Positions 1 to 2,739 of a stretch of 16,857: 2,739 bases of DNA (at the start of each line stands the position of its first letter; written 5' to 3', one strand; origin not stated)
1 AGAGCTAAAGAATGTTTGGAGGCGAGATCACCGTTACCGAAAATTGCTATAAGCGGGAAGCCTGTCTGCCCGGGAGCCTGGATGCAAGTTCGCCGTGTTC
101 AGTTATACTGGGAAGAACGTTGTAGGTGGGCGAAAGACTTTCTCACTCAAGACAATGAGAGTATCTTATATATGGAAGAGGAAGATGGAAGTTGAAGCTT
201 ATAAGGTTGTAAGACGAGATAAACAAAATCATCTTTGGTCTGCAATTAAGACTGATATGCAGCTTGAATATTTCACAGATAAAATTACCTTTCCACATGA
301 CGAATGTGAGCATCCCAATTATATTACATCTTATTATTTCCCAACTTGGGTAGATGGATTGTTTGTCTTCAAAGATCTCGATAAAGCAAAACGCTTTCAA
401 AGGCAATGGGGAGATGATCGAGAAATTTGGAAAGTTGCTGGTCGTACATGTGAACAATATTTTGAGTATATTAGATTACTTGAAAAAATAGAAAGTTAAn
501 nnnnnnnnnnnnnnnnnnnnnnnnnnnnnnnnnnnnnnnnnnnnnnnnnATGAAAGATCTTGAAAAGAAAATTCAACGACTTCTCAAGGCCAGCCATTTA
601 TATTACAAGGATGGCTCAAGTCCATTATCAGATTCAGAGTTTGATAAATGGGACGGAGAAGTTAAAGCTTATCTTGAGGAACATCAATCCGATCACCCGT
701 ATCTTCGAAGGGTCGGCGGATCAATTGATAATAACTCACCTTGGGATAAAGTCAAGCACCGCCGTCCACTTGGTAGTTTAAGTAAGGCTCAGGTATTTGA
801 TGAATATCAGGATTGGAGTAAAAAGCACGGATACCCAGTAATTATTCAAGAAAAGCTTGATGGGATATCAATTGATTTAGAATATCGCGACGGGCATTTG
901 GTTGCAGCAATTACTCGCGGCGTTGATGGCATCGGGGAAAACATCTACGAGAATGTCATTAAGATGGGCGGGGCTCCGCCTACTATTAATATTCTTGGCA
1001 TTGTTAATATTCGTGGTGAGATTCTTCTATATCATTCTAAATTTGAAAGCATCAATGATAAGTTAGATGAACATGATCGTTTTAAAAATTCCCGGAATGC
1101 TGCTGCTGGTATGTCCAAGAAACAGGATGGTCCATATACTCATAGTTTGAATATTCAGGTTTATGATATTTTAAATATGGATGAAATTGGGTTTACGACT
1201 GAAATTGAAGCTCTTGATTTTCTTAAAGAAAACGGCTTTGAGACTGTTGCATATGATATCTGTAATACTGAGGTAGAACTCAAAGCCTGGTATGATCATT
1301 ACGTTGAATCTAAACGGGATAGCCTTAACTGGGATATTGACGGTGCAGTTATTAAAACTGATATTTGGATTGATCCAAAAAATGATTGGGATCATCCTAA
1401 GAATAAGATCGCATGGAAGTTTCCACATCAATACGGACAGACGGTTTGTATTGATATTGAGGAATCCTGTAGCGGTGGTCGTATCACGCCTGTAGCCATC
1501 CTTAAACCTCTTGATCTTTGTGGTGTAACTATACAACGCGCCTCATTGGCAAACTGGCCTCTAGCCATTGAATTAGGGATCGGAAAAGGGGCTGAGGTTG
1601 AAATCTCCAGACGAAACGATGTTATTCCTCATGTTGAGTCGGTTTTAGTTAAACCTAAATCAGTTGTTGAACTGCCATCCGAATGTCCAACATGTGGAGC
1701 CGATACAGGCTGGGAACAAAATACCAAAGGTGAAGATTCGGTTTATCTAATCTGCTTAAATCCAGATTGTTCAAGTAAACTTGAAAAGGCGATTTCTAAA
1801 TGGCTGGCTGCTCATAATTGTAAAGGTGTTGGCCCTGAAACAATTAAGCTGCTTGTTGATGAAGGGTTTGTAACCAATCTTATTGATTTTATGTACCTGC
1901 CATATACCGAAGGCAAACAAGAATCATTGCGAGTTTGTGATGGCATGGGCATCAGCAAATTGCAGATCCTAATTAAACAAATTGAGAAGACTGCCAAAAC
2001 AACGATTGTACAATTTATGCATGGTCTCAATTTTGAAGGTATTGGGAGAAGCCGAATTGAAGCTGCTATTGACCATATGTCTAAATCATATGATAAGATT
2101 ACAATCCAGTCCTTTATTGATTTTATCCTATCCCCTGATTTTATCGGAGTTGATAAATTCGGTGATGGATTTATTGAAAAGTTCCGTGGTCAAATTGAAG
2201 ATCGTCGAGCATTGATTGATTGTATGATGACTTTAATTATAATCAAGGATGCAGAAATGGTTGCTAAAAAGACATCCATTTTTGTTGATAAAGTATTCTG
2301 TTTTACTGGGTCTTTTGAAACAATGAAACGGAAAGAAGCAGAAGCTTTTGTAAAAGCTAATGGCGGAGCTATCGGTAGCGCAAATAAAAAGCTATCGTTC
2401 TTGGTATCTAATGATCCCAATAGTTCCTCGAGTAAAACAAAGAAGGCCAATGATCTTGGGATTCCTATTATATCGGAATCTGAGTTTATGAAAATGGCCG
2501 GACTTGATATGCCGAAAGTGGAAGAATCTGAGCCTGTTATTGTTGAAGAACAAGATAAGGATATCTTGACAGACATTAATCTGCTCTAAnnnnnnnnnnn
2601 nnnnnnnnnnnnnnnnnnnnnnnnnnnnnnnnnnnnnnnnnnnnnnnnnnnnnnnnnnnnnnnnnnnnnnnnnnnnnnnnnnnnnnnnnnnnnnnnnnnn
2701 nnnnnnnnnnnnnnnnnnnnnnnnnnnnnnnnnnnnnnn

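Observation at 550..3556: Tightly coupled operon: NAD+-dependent ligase, NadR/RNK-like kinase and DUF4406 (NDT-like), a candidate NAD/nucleoside salvage module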

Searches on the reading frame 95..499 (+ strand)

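Call 5: search_protein_families(library=pfam, proteins=[window:95-499:+], max_evalue=0.1)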
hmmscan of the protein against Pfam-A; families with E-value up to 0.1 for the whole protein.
window:95-499:+ (134 aa): 0 families

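Call 6: search_protein_families(library=phrogs, proteins=[window:95-499:+], max_evalue=0.01)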
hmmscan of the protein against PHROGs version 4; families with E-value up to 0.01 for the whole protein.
window:95-499:+ (134 aa): 0 families

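Call 84: search_protein_families(library=padloc, proteins=[window:95-499:+], max_evalue=0.01)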
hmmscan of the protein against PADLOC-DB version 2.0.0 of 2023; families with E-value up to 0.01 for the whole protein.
window:95-499:+ (134 aa): 1 family
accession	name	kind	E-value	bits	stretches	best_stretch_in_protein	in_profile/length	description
PDLC02284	AbiEi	-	0.0031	15.9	1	16-69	78-131/138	AbiEi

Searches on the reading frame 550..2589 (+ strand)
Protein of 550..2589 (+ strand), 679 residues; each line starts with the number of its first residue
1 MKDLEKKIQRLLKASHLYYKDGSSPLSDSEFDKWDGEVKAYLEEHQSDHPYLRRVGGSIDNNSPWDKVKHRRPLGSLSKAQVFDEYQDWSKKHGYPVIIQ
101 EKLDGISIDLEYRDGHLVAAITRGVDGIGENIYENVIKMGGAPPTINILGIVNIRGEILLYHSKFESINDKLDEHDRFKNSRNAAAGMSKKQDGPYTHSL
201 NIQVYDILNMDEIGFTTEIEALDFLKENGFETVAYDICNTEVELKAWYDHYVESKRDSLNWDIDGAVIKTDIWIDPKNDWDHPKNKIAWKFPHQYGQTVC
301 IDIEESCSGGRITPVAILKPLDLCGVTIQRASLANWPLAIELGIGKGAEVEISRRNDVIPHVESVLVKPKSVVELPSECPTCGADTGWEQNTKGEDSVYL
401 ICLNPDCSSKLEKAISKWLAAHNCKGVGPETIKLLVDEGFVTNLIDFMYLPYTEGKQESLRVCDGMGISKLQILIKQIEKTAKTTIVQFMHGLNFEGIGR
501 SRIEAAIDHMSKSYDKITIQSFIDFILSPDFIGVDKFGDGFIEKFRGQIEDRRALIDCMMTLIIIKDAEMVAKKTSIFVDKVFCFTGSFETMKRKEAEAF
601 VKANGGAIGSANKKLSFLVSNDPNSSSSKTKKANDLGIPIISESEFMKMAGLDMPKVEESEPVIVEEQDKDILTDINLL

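Call 5: search_protein_families(library=pfam, proteins=[window:550-2589:+], max_evalue=0.1)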
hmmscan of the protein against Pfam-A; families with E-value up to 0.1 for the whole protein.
window:550-2589:+ (679 aa): 6 families
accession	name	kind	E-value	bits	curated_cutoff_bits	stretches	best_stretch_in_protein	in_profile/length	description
PF01653.23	DNA_ligase_aden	-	1e-37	130.4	27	1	65-292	4-251/253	NAD-dependent DNA ligase adenylation domain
PF00533.33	BRCT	-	1.2e-13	51.5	21.3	1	574-647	2-75/78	BRCA1 C Terminus (BRCT) domain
PF03120.22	DNA_ligase_OB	-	1.2e-13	51.1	32.9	1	310-368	15-73/79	NAD-dependent DNA ligase OB-fold domain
PF22745.1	Nlig-Ia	-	0.00032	21.7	27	1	9-51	11-53/92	DNA ligase-like, N-terminal NAD+-binding domain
PF12738.14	PTCB-BRCT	-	0.00088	19.7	22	1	586-642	5-60/63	twin BRCT domain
PF16589.12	BRCT_2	-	0.04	14.7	27.3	0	577-642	2-66/86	BRCT domain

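Call 6: search_protein_families(library=phrogs, proteins=[window:550-2589:+], max_evalue=0.01)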
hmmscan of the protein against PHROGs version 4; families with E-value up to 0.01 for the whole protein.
window:550-2589:+ (679 aa): 6 families
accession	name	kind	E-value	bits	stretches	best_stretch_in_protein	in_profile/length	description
phrog_3869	-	DNA, RNA and nucleotide metabolism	2.8e-127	426.9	1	5-649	10-652/656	NAD-dependent DNA ligase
phrog_3359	-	DNA, RNA and nucleotide metabolism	6.6e-28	98.9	1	8-364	4-321/325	NAD-dependent DNA ligase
phrog_3498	-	DNA, RNA and nucleotide metabolism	7.9e-22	79.3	1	373-648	3-251/256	NAD-dependent DNA ligase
phrog_2561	-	DNA, RNA and nucleotide metabolism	6.1e-11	43.8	1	572-649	83-159/167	DNA ligase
phrog_114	-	DNA, RNA and nucleotide metabolism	5.4e-10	39.5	1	79-254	225-391/634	ATP-dependent DNA ligase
phrog_3989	-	unknown function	3.3e-07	30.9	1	542-619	176-249/296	-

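Call 8: search_protein_families(library=ncbifam, proteins=[window:550-2589:+], max_evalue=0.01)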
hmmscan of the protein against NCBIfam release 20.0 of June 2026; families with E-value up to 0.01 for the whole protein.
window:550-2589:+ (679 aa): 8 families
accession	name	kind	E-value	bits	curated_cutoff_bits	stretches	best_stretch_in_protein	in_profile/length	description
TIGR00575.1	dnlj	equivalog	3.6e-105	352.8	444.45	1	10-646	4-652/652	NAD-dependent DNA ligase LigA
NF005932.1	PRK07956.1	equivalog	7.8e-98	328.7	369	1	3-649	2-663/664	NAD-dependent DNA ligase LigA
NF010931.0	PRK14351.1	equivalog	1.9e-67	228.4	1051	1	15-649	47-681/692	NAD-dependent DNA ligase LigA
NF010930.0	PRK14350.1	equivalog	4.1e-56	190.6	652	1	13-647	18-662/669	NAD-dependent DNA ligase LigA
NF005987.0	PRK08097.1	equivalog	1.2e-28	99.9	498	1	6-496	36-497/562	NAD-dependent DNA ligase LigB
NF004844.0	PRK06195.1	equivalog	2.6e-06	27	373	1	570-649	213-305/309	DNA polymerase III subunit epsilon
NF004719.0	PRK06063.1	equivalog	4.8e-06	25.7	389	1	591-651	247-307/331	DEDDh family exonuclease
NF002868.0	PRK03180.1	equivalog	0.007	15.1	641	1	84-138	193-246/509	ATP-dependent DNA ligase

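Call 39: find_encoding_contigs(protein=window:550-2589:+, flank=10000, max_places=4)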
Protein window:550-2589:+ (679 aa): no gene with exactly this product is on record in the collection.

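Call 44: find_related_loci(query=window:550-2589:+, collection=viral_contigs, flank=5000)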
Query window:550-2589:+ (679 aa) in viral_contigs; peptide patterns used: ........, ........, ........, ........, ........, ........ (x = any residue, [..] = any of these).
6 stretches matched a pattern, but none encodes a relative of the query by tblastn (E <= 1e-3).

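Call 108: find_homologous_proteins(query=window:550-2589:+, max_evalue=1e-50)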
Query window:550-2589:+ (679 aa): 858 proteins with E <= 1e-50 among 8000 candidates; the best 120 are listed.
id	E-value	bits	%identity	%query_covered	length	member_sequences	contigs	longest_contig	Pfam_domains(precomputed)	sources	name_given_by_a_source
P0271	9.6e-189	647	47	100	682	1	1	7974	PF03120.23,PF01653.24,PF00533.34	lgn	-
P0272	1.2e-186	640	47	99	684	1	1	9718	PF03120.23,PF01653.24,PF00533.34,PF12738.14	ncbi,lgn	-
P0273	5.9e-183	628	44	99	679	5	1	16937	PF03120.23,PF01653.24,PF00533.34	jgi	jgi:DNA ligase (NAD+)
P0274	3.4e-178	612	47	94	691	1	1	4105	PF03120.23,PF01653.24,PF00533.34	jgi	jgi:DNA ligase (NAD+)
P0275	3.0e-175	603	45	97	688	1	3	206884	PF03120.23,PF01653.24,PF00533.34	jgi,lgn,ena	-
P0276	6.2e-166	572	44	96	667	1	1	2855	PF03120.23,PF01653.24,PF00533.34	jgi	-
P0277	1.2e-163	564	44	96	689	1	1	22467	PF03120.23,PF01653.24,PF09414.16,PF00533.34,PF12738.14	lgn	-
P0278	1.3e-161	557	44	95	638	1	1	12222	PF03120.23,PF01653.24,PF00533.34,PF22745.3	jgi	jgi:DNA ligase (NAD+)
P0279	1.7e-160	554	41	96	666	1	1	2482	PF03120.23,PF01653.24,PF00533.34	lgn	-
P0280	7.4e-154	532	41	95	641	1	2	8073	PF03120.23,PF01653.24,PF00533.34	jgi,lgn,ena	-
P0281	2.6e-151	523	42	99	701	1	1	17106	PF03120.23,PF01653.24,PF09414.16,PF00533.34,PF12738.14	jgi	-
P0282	1.4e-148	514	43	95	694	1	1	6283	PF03120.23,PF01653.24,PF09414.16,PF00533.34,PF12738.14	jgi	jgi:DNA ligase (NAD+)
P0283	1.0e-145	505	43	95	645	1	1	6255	PF03120.23,PF01653.24,PF00533.34,PF22745.3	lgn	-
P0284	2.2e-145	504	41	95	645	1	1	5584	PF03120.23,PF01653.24,PF00533.34,PF22745.3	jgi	-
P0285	1.3e-143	498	41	98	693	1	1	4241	PF03120.23,PF01653.24,PF09414.16,PF00533.34,PF12738.14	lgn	-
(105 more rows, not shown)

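Call 109: find_encoding_contigs(protein=P0271, flank=5000, max_places=2)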
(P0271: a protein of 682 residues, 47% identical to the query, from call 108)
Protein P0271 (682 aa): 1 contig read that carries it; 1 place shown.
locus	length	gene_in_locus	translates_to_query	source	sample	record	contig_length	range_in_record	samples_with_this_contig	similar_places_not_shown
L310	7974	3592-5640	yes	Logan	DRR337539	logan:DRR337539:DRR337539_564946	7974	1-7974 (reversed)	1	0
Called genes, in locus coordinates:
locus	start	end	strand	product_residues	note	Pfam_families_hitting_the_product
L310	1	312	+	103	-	?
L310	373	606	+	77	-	-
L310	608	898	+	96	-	-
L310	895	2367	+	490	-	-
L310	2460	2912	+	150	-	-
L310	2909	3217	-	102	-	-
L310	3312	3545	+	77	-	-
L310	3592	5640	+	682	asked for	PF01653:DNA_ligase_aden, PF03120:OB_DNA_ligase, PF00533:BRCT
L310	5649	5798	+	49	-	-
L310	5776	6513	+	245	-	-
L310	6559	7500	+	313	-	-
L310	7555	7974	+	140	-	?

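Call 110: find_encoding_contigs(protein=P0272, flank=5000, max_places=2)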
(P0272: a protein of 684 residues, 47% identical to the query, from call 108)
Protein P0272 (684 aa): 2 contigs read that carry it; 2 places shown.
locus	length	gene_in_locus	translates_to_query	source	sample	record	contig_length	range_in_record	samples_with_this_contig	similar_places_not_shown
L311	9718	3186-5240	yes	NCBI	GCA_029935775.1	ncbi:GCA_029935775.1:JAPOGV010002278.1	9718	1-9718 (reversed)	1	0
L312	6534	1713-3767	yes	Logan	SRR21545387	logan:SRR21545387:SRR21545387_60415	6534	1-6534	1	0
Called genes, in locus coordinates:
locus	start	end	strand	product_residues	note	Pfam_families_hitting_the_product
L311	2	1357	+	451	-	?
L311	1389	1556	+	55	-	-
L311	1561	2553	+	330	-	-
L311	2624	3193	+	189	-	-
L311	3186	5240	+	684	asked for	PF01653:DNA_ligase_aden, PF03120:OB_DNA_ligase, PF00533:BRCT, PF12738:PTCB-BRCT (faint)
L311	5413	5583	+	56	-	-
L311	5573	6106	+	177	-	-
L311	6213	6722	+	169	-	PF18143:HAD_SAK_2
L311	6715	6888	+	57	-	-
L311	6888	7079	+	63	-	-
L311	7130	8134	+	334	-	-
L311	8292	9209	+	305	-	-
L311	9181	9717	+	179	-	?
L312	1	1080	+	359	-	?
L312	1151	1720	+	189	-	-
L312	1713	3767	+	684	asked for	PF01653:DNA_ligase_aden, PF03120:OB_DNA_ligase, PF00533:BRCT, PF12738:PTCB-BRCT (faint)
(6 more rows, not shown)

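Call 111: find_encoding_contigs(protein=P0273, flank=5000, max_places=2)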
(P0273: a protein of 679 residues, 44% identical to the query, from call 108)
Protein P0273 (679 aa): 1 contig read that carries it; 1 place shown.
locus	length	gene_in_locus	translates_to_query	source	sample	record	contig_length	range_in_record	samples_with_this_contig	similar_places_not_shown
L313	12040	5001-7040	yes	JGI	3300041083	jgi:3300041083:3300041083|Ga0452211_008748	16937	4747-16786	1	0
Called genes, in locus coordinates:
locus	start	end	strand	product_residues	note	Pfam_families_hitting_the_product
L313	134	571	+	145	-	PF20194:DUF6557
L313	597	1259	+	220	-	PF00574:CLP_protease, PF25145:NfeD1b_N (weak)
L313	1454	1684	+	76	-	-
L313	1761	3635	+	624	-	PF02518:HATPase_c, PF00204:DNA_gyraseB, PF01751:Toprim (weak), PF16898:TOPRIM_C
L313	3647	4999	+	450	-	PF00521:DNA_topoisoIV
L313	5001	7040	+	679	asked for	PF01653:DNA_ligase_aden, PF03120:OB_DNA_ligase, PF00533:BRCT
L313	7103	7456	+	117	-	PF09832:DUF2059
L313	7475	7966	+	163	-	PF11753:DUF3310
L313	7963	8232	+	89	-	-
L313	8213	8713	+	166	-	-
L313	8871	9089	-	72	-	-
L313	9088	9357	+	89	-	-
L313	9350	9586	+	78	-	-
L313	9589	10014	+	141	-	-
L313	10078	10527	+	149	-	-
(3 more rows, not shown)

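Call 112: find_encoding_contigs(protein=P0275, flank=5000, max_places=2)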
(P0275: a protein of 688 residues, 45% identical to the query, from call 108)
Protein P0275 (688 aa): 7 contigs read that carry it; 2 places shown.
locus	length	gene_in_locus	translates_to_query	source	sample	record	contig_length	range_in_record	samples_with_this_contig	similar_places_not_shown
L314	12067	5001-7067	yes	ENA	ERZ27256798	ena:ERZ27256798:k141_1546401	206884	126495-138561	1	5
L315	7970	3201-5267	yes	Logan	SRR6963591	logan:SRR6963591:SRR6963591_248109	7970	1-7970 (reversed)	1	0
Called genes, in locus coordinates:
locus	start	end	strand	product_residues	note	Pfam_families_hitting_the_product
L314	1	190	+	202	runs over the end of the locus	-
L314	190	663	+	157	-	-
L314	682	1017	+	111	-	-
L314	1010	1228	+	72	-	-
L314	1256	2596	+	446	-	PF01139:RtcB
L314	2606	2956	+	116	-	-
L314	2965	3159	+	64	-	-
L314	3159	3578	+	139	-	-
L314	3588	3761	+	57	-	-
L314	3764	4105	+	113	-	-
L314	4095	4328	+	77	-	-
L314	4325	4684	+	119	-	-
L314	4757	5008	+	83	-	-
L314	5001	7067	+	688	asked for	PF01653:DNA_ligase_aden, PF03120:OB_DNA_ligase, PF00533:BRCT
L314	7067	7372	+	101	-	-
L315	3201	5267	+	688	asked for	PF01653:DNA_ligase_aden, PF03120:OB_DNA_ligase, PF00533:BRCT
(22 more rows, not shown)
